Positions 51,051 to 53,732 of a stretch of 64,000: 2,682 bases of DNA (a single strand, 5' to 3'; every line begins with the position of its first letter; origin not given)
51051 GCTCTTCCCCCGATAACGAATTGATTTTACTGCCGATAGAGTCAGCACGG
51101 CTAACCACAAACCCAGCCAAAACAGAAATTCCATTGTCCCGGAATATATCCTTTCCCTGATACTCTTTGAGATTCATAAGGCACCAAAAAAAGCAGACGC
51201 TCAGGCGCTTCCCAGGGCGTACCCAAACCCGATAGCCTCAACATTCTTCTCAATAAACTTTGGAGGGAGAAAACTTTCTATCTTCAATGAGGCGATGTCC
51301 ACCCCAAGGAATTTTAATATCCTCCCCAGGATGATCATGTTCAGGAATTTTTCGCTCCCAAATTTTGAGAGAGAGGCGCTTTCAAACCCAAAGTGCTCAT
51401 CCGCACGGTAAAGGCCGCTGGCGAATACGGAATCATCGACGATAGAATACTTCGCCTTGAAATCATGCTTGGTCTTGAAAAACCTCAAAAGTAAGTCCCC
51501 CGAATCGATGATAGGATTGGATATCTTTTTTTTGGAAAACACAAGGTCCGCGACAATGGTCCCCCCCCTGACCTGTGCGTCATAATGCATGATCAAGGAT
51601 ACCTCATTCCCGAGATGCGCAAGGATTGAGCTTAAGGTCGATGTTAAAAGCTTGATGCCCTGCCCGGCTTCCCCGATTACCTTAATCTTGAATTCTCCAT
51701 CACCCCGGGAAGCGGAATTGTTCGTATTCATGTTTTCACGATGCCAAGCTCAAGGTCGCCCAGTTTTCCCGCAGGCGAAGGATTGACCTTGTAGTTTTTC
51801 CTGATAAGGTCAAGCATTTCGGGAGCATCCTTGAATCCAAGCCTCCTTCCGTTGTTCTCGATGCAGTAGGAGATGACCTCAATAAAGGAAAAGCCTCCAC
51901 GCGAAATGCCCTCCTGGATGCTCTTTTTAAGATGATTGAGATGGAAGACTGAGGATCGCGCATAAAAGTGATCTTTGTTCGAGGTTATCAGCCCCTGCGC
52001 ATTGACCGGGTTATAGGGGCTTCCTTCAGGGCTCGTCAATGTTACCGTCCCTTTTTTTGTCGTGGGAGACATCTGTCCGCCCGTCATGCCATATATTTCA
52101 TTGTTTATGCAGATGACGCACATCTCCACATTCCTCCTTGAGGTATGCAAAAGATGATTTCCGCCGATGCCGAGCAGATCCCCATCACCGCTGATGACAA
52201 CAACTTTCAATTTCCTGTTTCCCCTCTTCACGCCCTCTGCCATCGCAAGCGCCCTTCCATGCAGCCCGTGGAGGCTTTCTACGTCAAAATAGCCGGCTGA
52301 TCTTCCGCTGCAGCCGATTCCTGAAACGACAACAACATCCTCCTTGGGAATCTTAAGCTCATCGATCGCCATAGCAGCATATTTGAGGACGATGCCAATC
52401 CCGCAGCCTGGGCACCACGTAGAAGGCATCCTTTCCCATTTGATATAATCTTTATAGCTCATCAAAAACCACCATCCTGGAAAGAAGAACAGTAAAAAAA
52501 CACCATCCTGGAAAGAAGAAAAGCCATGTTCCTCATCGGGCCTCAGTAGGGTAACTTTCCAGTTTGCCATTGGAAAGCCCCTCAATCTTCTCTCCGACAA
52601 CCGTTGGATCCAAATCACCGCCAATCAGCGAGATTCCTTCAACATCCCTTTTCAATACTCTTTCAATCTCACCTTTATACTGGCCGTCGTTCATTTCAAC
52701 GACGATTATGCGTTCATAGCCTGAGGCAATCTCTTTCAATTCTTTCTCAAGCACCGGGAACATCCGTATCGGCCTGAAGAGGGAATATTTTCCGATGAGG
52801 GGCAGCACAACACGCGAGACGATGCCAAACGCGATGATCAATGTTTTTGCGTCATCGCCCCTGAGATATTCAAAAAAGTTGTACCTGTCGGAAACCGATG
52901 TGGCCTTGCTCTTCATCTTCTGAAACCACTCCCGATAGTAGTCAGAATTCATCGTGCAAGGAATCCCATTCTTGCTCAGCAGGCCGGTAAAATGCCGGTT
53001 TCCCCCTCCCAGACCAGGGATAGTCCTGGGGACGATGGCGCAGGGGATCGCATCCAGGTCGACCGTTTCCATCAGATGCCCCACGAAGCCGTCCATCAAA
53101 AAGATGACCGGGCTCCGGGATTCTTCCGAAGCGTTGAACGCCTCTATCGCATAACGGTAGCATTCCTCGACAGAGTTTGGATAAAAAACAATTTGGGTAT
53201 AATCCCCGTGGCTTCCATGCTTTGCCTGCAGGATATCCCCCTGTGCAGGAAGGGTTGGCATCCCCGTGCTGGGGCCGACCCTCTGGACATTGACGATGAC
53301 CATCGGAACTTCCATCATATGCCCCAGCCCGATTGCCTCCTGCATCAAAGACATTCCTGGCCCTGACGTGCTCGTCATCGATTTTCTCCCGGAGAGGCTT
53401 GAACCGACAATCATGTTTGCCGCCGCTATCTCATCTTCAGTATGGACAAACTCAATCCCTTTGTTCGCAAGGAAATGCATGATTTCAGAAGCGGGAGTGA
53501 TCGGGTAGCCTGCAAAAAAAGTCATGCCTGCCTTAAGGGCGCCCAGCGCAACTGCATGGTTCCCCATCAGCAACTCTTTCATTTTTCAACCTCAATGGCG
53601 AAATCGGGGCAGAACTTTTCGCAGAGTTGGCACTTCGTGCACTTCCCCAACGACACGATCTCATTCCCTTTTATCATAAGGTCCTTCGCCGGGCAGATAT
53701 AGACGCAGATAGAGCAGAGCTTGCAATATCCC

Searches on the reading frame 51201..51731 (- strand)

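Call 56: search_protein_families(library=pfam, proteins=[window:51201-51731:-], max_evalue=0.001)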
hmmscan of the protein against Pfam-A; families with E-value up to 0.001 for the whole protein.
window:51201-51731:- (176 aa): 1 family
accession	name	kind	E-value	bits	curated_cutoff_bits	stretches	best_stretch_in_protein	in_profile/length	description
PF01558.24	POR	-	1.2e-13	52.1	27.4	1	22-171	1-172/173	Pyruvate ferredoxin/flavodoxin oxidoreductase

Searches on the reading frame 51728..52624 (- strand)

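Call 58: search_protein_families(library=pfam, proteins=[window:51728-52624:-], max_evalue=0.001)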
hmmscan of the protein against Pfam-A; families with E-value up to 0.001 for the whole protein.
window:51728-52624:- (298 aa): 1 family
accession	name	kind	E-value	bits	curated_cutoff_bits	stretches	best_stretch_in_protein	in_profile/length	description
PF02775.26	TPP_enzyme_C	-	5.3e-26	91.7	21.9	1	103-250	2-151/151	Thiamine pyrophosphate enzyme, C-terminal TPP binding domain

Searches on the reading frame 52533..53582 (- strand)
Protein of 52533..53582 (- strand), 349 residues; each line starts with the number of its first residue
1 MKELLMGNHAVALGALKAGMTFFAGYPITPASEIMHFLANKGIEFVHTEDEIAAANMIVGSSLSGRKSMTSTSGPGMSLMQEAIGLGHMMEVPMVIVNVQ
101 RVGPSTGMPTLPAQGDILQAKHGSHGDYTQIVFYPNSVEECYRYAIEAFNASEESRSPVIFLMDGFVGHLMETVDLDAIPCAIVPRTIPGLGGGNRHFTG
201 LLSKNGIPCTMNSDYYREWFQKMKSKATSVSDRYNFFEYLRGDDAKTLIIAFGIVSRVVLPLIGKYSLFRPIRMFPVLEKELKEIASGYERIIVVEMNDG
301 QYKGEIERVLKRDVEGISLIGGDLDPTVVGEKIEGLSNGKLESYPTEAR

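Call 58: search_protein_families(library=pfam, proteins=[window:52533-53582:-], max_evalue=0.001)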
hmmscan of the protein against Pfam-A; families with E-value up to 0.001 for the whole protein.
window:52533-53582:- (349 aa): 3 families
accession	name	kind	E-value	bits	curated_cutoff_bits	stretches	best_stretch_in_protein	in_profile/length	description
PF01855.24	POR_N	-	2.2e-54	185.1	27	1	14-177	2-168/231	Pyruvate flavodoxin/ferredoxin oxidoreductase, thiamine diP-bdg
PF17147.9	PFOR_II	-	3.6e-05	24.5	27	1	246-322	2-94/102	Pyruvate:ferredoxin oxidoreductase core domain II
PF02776.23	TPP_enzyme_N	-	0.0003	21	26.8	1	15-104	10-103/119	Thiamine pyrophosphate enzyme, N-terminal TPP binding domain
